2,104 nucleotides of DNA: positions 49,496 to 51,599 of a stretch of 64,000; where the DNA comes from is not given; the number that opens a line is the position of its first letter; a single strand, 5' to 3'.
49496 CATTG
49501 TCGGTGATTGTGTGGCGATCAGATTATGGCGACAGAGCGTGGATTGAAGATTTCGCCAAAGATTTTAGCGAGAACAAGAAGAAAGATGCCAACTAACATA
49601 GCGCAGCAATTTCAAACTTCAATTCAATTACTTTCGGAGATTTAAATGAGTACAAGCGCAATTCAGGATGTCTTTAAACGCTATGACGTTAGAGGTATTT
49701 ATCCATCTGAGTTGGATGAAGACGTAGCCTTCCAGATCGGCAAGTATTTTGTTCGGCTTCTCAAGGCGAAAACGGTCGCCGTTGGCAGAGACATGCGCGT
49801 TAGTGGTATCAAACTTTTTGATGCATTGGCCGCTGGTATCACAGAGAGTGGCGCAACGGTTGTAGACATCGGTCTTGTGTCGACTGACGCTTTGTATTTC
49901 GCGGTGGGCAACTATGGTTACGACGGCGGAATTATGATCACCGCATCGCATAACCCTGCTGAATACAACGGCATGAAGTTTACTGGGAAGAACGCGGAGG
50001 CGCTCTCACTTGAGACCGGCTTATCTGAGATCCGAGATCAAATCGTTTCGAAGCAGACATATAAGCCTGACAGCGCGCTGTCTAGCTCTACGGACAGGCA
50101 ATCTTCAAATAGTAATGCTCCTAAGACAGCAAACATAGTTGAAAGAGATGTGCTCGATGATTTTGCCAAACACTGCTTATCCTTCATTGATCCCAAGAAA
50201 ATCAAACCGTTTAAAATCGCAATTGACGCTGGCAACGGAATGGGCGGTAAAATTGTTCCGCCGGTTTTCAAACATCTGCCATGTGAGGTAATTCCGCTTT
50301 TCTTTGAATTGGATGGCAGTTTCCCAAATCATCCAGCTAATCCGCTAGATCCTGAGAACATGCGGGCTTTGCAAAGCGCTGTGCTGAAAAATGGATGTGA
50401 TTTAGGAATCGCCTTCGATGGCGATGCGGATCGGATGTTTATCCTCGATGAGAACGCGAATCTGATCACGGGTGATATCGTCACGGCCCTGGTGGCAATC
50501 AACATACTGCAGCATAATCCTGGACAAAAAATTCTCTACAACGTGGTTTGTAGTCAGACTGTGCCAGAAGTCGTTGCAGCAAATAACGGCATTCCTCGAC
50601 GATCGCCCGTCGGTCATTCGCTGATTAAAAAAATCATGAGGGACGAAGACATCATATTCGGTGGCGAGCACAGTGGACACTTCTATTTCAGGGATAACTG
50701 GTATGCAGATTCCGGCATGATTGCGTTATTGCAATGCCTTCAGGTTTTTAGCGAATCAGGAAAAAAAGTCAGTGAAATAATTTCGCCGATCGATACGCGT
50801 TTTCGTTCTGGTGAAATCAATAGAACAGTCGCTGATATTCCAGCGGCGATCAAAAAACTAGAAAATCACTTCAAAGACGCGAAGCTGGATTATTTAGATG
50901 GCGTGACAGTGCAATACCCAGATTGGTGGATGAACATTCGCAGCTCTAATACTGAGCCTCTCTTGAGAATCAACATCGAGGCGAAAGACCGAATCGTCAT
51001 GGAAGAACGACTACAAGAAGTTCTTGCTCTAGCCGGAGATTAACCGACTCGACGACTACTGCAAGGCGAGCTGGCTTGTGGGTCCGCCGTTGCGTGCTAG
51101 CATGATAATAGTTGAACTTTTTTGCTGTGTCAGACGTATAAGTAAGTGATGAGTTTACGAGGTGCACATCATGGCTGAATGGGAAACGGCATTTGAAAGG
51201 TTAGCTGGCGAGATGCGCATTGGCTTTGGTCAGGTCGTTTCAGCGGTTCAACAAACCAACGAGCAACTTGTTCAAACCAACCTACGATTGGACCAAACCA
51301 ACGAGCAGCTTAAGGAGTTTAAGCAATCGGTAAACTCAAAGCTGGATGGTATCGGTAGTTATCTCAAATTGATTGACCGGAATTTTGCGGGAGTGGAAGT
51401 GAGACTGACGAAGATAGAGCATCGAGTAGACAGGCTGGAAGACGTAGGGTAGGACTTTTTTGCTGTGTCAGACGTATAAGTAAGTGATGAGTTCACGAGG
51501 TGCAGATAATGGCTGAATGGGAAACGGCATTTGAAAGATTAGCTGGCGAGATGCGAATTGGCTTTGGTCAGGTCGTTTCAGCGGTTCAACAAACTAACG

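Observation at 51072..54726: Four-member family of small coiled-coil genes that differ only in heptad number (3, 4, 6, 8) behind a conserved ~100-nt leader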

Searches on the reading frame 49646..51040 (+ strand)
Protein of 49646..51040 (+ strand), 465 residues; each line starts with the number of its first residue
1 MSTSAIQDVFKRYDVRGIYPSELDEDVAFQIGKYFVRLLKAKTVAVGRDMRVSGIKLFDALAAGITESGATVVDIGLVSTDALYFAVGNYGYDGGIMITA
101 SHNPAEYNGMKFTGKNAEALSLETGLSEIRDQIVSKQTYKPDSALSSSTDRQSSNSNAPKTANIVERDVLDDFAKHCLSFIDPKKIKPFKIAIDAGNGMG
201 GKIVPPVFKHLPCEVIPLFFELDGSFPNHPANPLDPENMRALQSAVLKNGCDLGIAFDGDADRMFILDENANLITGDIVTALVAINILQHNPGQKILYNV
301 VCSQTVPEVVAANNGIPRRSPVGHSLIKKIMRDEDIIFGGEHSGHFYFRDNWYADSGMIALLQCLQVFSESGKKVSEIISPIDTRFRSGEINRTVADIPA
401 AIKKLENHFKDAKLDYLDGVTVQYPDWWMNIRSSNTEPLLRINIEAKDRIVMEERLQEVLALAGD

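Call 21: find_related_loci(query=window:49646-51040:+, collection=genome_contigs, flank=10000)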
Query window:49646-51040:+ (465 aa) in genome_contigs; peptide patterns used: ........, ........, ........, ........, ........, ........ (x = any residue, [..] = any of these).
599 stretches matched a pattern (row limit reached: there are more); 562 encode a relative of the query (tblastn E <= 1e-3); the best 80 are kept; 80 distinct loci.
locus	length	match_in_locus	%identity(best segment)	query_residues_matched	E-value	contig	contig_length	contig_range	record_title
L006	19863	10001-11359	78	1-460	0e+0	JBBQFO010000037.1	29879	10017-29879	MAG: Candidatus Obscuribacterales bacterium isolate Co_metawrap_1026 Cmw_1026_k141_12644154_length_29879_cov_8.8172, who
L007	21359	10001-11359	76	1-462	0e+0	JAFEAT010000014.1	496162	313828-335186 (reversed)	MAG: Cyanobacteria bacterium SZAS-4 CYAN-TMP-2__14__length-496162, whole genome shotgun sequence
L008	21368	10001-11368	73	1-464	0e+0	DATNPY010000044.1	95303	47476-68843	MAG TPA_asm: Drouetiella sp. isolate SMAG_U16493 k141_52159, whole genome shotgun sequence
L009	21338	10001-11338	66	1-462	0e+0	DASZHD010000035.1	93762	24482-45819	MAG TPA_asm: Candidatus Baltobacteraceae bacterium isolate SMAG_U6566 k141_4142505, whole genome shotgun sequence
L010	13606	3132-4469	65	1-462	0e+0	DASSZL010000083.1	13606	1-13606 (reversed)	MAG TPA_asm: Candidatus Baltobacteraceae bacterium isolate SMAG_U708 k141_1196409, whole genome shotgun sequence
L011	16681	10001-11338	67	1-462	0e+0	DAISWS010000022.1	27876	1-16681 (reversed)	MAG TPA_asm: Candidatus Baltobacteraceae bacterium isolate CTOTU3117 NODE_166_length_27876_cov_3.721469, whole genome sh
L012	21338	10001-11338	66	1-462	0e+0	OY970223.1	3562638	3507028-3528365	MAG: Candidatus Eremiobacteraeota bacterium isolate MFD09603.bin.c.5 genome assembly, chromosome: 1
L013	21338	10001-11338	66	1-462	0e+0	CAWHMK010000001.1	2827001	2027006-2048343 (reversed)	MAG: Candidatus Eremiobacteraeota bacterium isolate MFD09603.bin.1.268 genome assembly, contig: contig_1195, whole genom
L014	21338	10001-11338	65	1-462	0e+0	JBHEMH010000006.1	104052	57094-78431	MAG: Candidatus Baltobacteraceae bacterium isolate S3_bin.13.strict S3_NODE_6, whole genome shotgun sequence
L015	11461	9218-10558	64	1-462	0e+0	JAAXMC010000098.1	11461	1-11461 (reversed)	Vulcanimicrobiota bacterium isolate H17 Ga0070125_1098, whole genome shotgun sequence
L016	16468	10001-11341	64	1-462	0e+0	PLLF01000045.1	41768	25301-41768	MAG: Vulcanimicrobiota bacterium isolate fen_1528 73.20120800_E3X.55_contig_6467, whole genome shotgun sequence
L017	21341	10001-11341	64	1-462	0e+0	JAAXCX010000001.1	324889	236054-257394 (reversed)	Vulcanimicrobiota bacterium isolate bin6B Ga0299742_101, whole genome shotgun sequence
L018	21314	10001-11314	65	9-462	0e+0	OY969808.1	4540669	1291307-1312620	MAG: Candidatus Eremiobacteraeota bacterium isolate MFD04463.bin.c.1 genome assembly, chromosome: 1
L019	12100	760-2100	63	1-462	0e+0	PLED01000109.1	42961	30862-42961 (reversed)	MAG: Vulcanimicrobiota bacterium isolate palsa_1493 73.20111000_P1M.11_contig_6252, whole genome shotgun sequence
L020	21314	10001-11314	66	9-462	0e+0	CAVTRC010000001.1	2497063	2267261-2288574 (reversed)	MAG: Candidatus Eremiobacteria bacterium isolate MFD09603.bin.1.169 genome assembly, contig: contig_1674, whole genome s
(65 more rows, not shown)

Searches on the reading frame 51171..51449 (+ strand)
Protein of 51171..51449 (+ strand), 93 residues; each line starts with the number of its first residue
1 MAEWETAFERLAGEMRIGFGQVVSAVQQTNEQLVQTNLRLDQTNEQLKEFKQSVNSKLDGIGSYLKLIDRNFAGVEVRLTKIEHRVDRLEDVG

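Call 8: search_protein_families(library=pfam, proteins=[window:51171-51449:+], max_evalue=10)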
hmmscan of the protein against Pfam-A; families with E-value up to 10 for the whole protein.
window:51171-51449:+ (93 aa): 15 families
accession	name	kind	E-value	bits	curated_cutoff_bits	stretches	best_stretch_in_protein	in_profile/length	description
PF07889.17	DUF1664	-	1.5e-05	25.5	34.6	1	19-91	50-122/124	Protein of unknown function (DUF1664)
PF06005.17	ZapB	-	0.0078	17.1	31.5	1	23-60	27-64/71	Cell division protein ZapB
PF14712.11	Snapin_Pallidin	-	0.011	16.6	29.6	1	23-90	22-89/89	Snapin/Pallidin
PF06013.18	WXG100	-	0.013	16.2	27.3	1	6-44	47-85/86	Proteins of 100 residues with WXG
PF09763.15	Sec3_CC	-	0.026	14.8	27.1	1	25-89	11-75/133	Exocyst complex component Sec3, coiled-coil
PF01601.21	CoV_S2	-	0.029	13.5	40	1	28-89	214-275/521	Coronavirus spike glycoprotein S2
PF10241.14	KxDL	-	0.05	14.3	27.2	1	35-90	20-75/86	Uncharacterized conserved protein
PF05531.17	NPV_P10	-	0.06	14.3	29.8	1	21-72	8-58/75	Nucleopolyhedrovirus P10 protein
PF06428.16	Sec2p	-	0.072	13.5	28.5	1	26-55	52-81/92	GDP/GTP exchange factor Sec2p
PF01519.22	DUF16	-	0.074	14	40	1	25-90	42-103/104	Protein of unknown function DUF16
PF04102.17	SlyX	-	0.12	13.4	30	1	25-55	18-48/67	SlyX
PF05377.16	FlaC_arch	-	0.12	13.2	27.8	0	54-89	5-40/55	Flagella accessory protein C (FlaC)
PF13874.11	Nup54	-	0.16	12.4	30.5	1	16-55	28-67/140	Nucleoporin complex subunit 54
PF10046.14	BLOC1_2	-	0.17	12.7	33.4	1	23-63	50-89/96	Biogenesis of lysosome-related organelles complex-1 subunit 2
PF17072.10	Spike_torovirin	-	0.25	9.7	35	1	37-68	922-953/1272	Torovirinae spike glycoprotein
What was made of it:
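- On SlyX (PF04102), the name JGI gave to relative P0003: 13.4 bits, E=0.12, for c1 (call 8).
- On Class I fusion protein S2 (PF01601 CoV_S2): Scores are 13.5-16.6 bits (call 8).
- On WXG100 (PF06013): 16.2 bits (call 8).
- Closest known: HR1 coiled coil of class I viral fusion proteins. Different: Pfam CoV_S2 scores 13.5-16.6 bits against a cut-off of 40 (call 8).
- Pfam CoV_S2 scores 16.6 bits against a cut-off of 40 (call 8).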

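Call 20: list_cluster_members(proteins=[P0001, P0002, P0003, window:51171-51449:+, window:51509-51808:+, window:52667-53008:+, window:49646-51040:+, window:51861-52493:+, P0009, P0014])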
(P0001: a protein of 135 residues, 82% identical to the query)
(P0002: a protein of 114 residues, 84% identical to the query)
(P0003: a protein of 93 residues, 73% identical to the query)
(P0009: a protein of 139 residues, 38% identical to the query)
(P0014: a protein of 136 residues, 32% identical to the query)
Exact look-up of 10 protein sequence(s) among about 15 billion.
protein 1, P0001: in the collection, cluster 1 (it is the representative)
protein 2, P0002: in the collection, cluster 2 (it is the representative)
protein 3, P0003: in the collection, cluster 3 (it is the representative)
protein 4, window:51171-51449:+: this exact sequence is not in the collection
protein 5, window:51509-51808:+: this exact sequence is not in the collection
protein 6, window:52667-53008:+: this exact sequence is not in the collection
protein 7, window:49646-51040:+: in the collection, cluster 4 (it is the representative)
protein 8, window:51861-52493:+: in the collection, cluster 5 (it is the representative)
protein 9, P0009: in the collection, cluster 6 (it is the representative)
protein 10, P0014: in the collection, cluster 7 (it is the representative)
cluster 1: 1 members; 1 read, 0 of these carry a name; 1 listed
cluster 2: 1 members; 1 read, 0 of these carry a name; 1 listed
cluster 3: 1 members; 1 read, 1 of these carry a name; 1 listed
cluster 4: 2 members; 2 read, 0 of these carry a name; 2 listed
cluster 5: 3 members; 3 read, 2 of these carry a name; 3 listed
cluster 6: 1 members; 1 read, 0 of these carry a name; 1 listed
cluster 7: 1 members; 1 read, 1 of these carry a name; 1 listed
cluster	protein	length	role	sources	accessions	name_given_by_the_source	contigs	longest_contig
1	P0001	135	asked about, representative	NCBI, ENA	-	-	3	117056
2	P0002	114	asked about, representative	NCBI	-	-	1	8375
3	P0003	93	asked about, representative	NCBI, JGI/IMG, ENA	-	uncharacterized coiled-coil protein SlyX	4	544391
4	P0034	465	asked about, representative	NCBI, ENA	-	-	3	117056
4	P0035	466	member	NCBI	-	-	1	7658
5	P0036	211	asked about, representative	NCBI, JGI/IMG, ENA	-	Uma2 family endonuclease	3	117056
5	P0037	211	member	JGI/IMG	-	Uma2 family endonuclease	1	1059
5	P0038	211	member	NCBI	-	-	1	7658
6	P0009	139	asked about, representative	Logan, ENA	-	-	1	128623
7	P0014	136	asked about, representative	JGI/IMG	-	chromosome segregation ATPase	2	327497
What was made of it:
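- The exact sequences of copies 1-3 are not in the protein collection (call 20).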

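Call 64: predict_structure(alignment_id=A7)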
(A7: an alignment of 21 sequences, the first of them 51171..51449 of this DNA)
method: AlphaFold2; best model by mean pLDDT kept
length: 93 residues; sequences in the alignment: 21
mean_pLDDT: 96.0   pTM: 0.54
mean pLDDT of the five models: 96.0, 95.2, 94.8, 93.7, 93.5
residues with pLDDT >= 90: 87; 70-90: 6; 50-70: 0; < 50: 0
segments of 3 or more residues with pLDDT < 50: none
pLDDT, mean of each block of 10 residues (from residue 1): 91 97 98 98 98 98 97 96 95 83
secondary structure, 60 per line:
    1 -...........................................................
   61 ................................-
elements in order: H2-92
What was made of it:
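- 51171..51452 (+): Copy 1, 93 aa, 3 heptads (array 51252-51314). AF2 predicts a single helix 2-92 with pLDDT 96.0 (call 64).
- On WXG100 (PF06013): W4 is N-terminal and no hairpin is predicted (call 64).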

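Call 65: find_homologous_proteins(query=A7, max_evalue=1e-8)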
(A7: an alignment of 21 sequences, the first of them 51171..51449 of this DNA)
Query A7 (21 sequences) (93 aa, profile of the alignment): 313 proteins with E <= 1e-8 among 8000 candidates; the best 120 are listed.
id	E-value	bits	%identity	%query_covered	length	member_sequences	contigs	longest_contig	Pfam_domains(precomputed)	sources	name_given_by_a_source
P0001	1.3e-50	189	69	99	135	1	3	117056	-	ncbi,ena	-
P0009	1.7e-50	188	44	81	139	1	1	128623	PF10046.15,PF28175.1,PF07889.18,PF14712.12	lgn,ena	-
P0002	1.4e-46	176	75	100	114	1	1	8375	-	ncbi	-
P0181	9.7e-45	170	37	86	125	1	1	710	-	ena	-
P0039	1.6e-43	166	40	86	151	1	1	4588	-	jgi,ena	-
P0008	5.3e-43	164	45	89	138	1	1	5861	PF10191.16,PF12072.14,PF28175.1,PF07889.18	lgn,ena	-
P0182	3.3e-42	162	29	91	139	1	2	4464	PF28217.1,PF23991.2,PF07889.18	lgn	-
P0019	3.9e-41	158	35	80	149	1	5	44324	-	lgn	-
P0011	4.1e-40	155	34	98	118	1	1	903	-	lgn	-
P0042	2.5e-39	152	31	97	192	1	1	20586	PF10498.15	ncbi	-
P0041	2.5e-38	149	39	67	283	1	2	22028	PF06009.20,PF01519.23,PF10805.15,PF23991.2,PF07889.18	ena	-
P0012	1.5e-36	143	39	98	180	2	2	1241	-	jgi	jgi:methyl-accepting chemotaxis protein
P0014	5.9e-36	141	33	100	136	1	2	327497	PF04513.18,PF10805.15,PF07889.18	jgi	jgi:chromosome segregation ATPase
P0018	1.2e-35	140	39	77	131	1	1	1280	-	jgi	jgi:hypothetical protein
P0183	1.8e-35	140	36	71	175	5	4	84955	-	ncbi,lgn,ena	-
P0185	2.1e-34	136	37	99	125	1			PF07889.18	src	-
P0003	4.3e-33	132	90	100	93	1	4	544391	-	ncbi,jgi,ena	jgi:uncharacterized coiled-coil protein SlyX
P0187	6.0e-32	128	38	97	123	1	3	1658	PF07889.18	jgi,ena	-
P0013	2.8e-31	126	41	98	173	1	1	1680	PF07889.18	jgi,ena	-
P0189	5.6e-31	125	44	90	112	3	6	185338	-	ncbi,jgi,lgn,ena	ncbi:MAG: hypothetical protein WC028_12470 [Candidatus Obscuribacterales bacterium]|jgi:exonuclease 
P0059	1.3e-23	101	38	96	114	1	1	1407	PF01601.22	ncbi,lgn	-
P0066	3.5e-19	87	34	47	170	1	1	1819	PF07889.18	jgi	jgi:chromosome segregation ATPase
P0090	2.0e-18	85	33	73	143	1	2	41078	PF07464.17,PF07889.18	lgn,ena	-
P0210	8.1e-17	79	36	62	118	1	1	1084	PF07889.18,PF13874.12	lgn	-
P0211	9.9e-17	79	32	73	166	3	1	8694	PF06009.20,PF02601.21,PF23991.2,PF19220.7,PF07889.18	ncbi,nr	ncbi:MAG: hypothetical protein IT186_12160, partial [Acidobacteria bacterium]|nr:hypothetical protei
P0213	1.9e-16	78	47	41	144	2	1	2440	PF06009.20,PF25994.1,PF06825.18,PF07889.18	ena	-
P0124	8.6e-16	76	35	58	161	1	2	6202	PF02601.21,PF07889.18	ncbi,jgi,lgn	jgi:methyl-accepting chemotaxis protein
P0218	2.3e-15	75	33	75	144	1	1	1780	PF28175.1,PF07889.18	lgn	-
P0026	4.1e-15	74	27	65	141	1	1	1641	PF07889.18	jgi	jgi:chromosome segregation ATPase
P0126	6.4e-15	73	35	42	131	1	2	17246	PF07889.18,PF05531.18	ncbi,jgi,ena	-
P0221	6.9e-15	73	41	58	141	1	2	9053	PF07889.18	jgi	jgi:ABC-type transporter Mla subunit MlaD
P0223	7.7e-15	73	29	81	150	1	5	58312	PF07889.18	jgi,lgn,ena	-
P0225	1.9e-14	72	46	37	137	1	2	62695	PF10241.15,PF07889.18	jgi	jgi:methyl-accepting chemotaxis protein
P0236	1.1e-13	69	42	46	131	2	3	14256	PF07889.18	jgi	jgi:ABC-type transporter Mla subunit MlaD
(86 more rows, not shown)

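Call 68: find_encoding_contigs(protein=P0189, flank=8000, max_places=2)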
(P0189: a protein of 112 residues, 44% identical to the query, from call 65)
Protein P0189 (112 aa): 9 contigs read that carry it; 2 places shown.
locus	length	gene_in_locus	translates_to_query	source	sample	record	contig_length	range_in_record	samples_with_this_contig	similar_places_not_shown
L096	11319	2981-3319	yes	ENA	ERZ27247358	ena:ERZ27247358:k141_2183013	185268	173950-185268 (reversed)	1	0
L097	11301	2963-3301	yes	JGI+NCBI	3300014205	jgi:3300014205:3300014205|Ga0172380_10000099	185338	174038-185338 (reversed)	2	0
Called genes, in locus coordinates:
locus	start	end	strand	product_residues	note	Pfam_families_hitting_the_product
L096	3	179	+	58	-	?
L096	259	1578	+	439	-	-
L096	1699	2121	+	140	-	-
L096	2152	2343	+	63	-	-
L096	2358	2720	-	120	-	-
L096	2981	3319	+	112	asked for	-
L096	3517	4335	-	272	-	-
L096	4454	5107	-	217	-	-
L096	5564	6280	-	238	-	-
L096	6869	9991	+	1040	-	PF20656:MS_N, PF01274:MS_TIM-barrel, PF20659:MS_C, PF00463:ICL, PF13714:PEP_mutase, PF00463:ICL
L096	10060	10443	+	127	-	PF01981:PTH2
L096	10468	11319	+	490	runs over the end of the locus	-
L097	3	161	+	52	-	?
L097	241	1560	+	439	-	-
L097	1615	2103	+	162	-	-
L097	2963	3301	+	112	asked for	-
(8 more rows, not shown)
